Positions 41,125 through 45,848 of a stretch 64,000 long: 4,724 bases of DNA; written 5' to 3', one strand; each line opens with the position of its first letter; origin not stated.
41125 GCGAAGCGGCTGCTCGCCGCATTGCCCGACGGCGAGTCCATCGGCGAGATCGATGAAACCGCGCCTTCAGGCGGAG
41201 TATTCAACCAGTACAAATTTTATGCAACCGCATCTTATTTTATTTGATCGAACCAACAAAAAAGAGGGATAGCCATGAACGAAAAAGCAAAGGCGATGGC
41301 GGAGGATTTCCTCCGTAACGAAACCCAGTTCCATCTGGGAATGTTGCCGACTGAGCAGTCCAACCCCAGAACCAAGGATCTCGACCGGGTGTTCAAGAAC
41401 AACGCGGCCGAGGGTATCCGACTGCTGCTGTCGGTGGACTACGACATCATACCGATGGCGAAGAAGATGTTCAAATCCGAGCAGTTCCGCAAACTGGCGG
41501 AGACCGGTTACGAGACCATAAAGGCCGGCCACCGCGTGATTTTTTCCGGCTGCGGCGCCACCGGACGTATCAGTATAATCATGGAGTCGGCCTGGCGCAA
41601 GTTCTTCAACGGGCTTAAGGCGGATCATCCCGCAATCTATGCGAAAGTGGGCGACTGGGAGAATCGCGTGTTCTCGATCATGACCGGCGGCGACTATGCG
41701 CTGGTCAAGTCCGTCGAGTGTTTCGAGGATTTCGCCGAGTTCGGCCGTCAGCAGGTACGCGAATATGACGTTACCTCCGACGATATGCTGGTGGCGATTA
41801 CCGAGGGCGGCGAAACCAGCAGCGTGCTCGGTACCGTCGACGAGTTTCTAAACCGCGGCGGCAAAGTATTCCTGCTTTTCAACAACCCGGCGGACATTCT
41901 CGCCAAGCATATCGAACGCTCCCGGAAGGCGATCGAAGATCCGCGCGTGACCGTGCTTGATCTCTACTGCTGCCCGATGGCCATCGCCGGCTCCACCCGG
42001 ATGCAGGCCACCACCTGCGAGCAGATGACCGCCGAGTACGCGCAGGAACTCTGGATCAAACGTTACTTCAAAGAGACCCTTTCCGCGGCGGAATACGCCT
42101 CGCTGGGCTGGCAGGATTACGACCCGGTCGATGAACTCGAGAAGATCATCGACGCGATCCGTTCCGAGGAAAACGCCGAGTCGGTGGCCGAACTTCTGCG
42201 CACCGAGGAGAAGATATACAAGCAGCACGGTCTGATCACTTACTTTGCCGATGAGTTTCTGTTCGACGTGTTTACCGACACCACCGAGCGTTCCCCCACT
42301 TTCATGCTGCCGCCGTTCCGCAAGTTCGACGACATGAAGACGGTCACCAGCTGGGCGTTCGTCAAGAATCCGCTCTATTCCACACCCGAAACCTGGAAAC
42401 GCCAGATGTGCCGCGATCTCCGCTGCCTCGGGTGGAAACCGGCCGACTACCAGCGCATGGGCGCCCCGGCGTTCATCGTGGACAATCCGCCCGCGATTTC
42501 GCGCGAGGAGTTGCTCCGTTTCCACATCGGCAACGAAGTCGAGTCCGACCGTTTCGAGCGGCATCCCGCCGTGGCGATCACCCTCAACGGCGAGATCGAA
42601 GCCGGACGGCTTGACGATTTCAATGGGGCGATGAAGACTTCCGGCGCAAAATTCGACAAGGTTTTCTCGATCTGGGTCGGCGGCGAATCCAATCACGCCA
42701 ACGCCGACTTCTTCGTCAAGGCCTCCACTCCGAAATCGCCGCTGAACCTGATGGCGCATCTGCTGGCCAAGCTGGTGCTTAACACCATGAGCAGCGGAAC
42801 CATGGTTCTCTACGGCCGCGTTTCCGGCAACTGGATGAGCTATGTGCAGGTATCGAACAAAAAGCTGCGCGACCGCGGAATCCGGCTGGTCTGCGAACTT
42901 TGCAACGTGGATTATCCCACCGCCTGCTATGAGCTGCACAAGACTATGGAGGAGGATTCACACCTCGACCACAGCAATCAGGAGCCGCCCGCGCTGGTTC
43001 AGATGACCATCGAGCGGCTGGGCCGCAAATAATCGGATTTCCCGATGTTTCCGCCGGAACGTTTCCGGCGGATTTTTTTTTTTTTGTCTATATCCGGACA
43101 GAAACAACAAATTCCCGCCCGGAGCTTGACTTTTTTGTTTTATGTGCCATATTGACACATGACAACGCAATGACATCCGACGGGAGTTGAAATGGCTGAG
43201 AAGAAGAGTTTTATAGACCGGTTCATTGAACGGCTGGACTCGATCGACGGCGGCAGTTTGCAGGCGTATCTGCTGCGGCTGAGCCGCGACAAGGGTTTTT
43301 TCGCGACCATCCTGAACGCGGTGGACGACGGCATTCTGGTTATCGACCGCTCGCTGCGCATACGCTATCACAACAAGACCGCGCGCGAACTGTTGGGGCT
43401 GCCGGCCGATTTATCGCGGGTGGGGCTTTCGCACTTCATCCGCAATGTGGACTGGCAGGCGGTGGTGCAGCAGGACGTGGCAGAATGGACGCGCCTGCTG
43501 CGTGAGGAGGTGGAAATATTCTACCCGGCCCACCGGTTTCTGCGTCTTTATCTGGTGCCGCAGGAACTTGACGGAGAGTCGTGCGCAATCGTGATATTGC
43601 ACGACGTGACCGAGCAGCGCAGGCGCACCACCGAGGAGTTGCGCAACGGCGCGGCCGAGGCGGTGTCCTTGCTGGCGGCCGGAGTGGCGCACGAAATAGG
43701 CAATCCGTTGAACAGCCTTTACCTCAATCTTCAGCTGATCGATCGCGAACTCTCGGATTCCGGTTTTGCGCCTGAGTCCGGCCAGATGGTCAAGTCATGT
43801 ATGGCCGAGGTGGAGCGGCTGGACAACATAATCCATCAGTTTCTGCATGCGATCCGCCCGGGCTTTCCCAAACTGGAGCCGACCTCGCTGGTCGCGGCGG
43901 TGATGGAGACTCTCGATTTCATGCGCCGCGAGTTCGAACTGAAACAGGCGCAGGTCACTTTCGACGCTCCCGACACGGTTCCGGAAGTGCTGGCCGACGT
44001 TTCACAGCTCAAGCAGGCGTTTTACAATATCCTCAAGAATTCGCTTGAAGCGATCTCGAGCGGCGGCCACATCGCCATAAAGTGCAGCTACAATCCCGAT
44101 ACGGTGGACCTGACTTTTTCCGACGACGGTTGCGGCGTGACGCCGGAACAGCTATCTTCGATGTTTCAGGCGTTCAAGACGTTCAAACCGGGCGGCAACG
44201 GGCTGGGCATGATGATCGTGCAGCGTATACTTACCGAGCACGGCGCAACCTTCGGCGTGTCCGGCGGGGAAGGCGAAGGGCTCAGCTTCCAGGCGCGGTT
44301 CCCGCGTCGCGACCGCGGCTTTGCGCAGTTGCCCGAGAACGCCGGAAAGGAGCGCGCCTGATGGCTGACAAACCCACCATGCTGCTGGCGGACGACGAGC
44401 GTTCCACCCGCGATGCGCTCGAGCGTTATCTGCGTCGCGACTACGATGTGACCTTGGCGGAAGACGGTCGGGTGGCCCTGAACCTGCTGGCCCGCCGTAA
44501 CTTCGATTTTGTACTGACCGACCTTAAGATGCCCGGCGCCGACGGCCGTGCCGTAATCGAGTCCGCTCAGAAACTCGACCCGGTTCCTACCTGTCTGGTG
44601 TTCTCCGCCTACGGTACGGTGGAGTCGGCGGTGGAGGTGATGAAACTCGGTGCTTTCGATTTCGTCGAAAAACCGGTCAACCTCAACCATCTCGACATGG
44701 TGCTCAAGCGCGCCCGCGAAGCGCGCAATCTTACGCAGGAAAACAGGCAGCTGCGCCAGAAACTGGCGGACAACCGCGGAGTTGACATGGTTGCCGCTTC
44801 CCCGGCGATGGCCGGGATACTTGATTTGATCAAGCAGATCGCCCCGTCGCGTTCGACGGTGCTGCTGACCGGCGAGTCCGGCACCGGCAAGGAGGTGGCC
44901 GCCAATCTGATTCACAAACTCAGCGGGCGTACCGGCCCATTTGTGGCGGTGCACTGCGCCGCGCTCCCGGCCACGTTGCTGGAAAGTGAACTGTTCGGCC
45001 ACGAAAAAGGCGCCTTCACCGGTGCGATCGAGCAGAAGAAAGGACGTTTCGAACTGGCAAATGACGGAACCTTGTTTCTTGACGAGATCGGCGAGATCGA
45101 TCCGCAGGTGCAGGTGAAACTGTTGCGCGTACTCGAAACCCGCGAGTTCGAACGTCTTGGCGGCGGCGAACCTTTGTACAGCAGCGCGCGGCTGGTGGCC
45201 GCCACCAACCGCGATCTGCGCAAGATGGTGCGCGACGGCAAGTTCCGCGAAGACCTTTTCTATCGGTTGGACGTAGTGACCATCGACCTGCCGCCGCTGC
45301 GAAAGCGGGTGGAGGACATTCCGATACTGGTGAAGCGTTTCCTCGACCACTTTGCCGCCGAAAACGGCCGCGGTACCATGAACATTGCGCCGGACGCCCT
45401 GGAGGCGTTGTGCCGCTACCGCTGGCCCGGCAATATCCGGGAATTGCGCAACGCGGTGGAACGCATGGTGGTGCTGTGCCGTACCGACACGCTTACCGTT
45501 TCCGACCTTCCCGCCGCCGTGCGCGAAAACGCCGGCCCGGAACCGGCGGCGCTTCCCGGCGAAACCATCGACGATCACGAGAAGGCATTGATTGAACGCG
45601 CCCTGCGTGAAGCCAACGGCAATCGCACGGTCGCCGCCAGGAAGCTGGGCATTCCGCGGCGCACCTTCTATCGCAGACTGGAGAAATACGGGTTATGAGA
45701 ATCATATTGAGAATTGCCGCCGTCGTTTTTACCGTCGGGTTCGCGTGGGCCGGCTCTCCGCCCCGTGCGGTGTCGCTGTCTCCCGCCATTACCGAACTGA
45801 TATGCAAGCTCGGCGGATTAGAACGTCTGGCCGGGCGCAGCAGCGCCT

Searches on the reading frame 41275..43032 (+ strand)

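Call 54: search_protein_families(library=pfam, proteins=[window:41275-43032:+], max_evalue=0.001)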
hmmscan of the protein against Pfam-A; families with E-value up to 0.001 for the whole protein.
window:41275-43032:+ (585 aa): 2 families
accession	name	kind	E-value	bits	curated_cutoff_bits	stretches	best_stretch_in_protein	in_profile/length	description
PF22645.1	GKRP_SIS_N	-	7.2e-11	42.3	27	1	82-189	13-110/113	Glucokinase regulatory protein N-terminal SIS domain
PF01380.27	SIS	-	0.00041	20.6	25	0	166-212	51-97/131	SIS domain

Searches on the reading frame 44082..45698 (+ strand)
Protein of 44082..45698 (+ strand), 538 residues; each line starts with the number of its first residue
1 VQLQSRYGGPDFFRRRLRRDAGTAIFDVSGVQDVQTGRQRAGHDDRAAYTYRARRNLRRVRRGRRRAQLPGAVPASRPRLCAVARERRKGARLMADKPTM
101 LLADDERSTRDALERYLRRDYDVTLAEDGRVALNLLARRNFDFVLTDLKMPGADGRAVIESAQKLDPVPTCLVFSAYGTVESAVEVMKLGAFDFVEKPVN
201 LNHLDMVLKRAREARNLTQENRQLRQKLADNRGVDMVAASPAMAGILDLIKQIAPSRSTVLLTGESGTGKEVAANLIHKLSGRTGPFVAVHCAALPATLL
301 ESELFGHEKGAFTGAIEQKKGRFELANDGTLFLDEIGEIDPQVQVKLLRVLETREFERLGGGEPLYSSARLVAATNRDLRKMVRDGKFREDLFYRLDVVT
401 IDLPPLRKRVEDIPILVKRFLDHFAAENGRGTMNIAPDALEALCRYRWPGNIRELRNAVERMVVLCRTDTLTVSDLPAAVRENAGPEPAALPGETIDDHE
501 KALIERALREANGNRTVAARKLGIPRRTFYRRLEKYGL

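Call 54: search_protein_families(library=pfam, proteins=[window:44082-45698:+], max_evalue=0.001)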
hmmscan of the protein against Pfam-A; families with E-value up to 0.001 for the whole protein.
window:44082-45698:+ (538 aa): 9 families
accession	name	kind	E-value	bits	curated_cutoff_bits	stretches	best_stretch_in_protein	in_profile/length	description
PF00158.32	Sigma54_activat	-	3.3e-66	222.6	20.2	1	237-401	2-167/168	Sigma-54 interaction domain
PF25601.1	AAA_lid_14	-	1.1e-27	96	27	1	407-487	1-81/87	AAA+ ATPase lid domain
PF00072.30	Response_reg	-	3.2e-22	79.3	30.2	1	101-205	2-107/111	Response regulator receiver domain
PF14532.12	Sigma54_activ_2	-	1.9e-20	74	25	1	237-406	1-138/138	Sigma-54 interaction domain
PF02954.25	HTH_8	-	4.5e-14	52.3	22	1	496-536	2-42/42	Bacterial regulatory protein, Fis family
PF07728.20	AAA_5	-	3.8e-08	33.9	22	1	260-377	2-123/139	AAA domain (dynein-related subfamily)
PF18024.7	HTH_50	-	6.3e-05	23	27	1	494-538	6-49/50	Helix-turn-helix domain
PF01078.27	Mg_chelatase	-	8.7e-05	22.4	20.3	0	314-356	93-135/207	Magnesium chelatase, subunit ChlI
PF13556.12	HTH_30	-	0.00084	19.5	27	0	507-535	7-35/59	PucR C-terminal helix-turn-helix domain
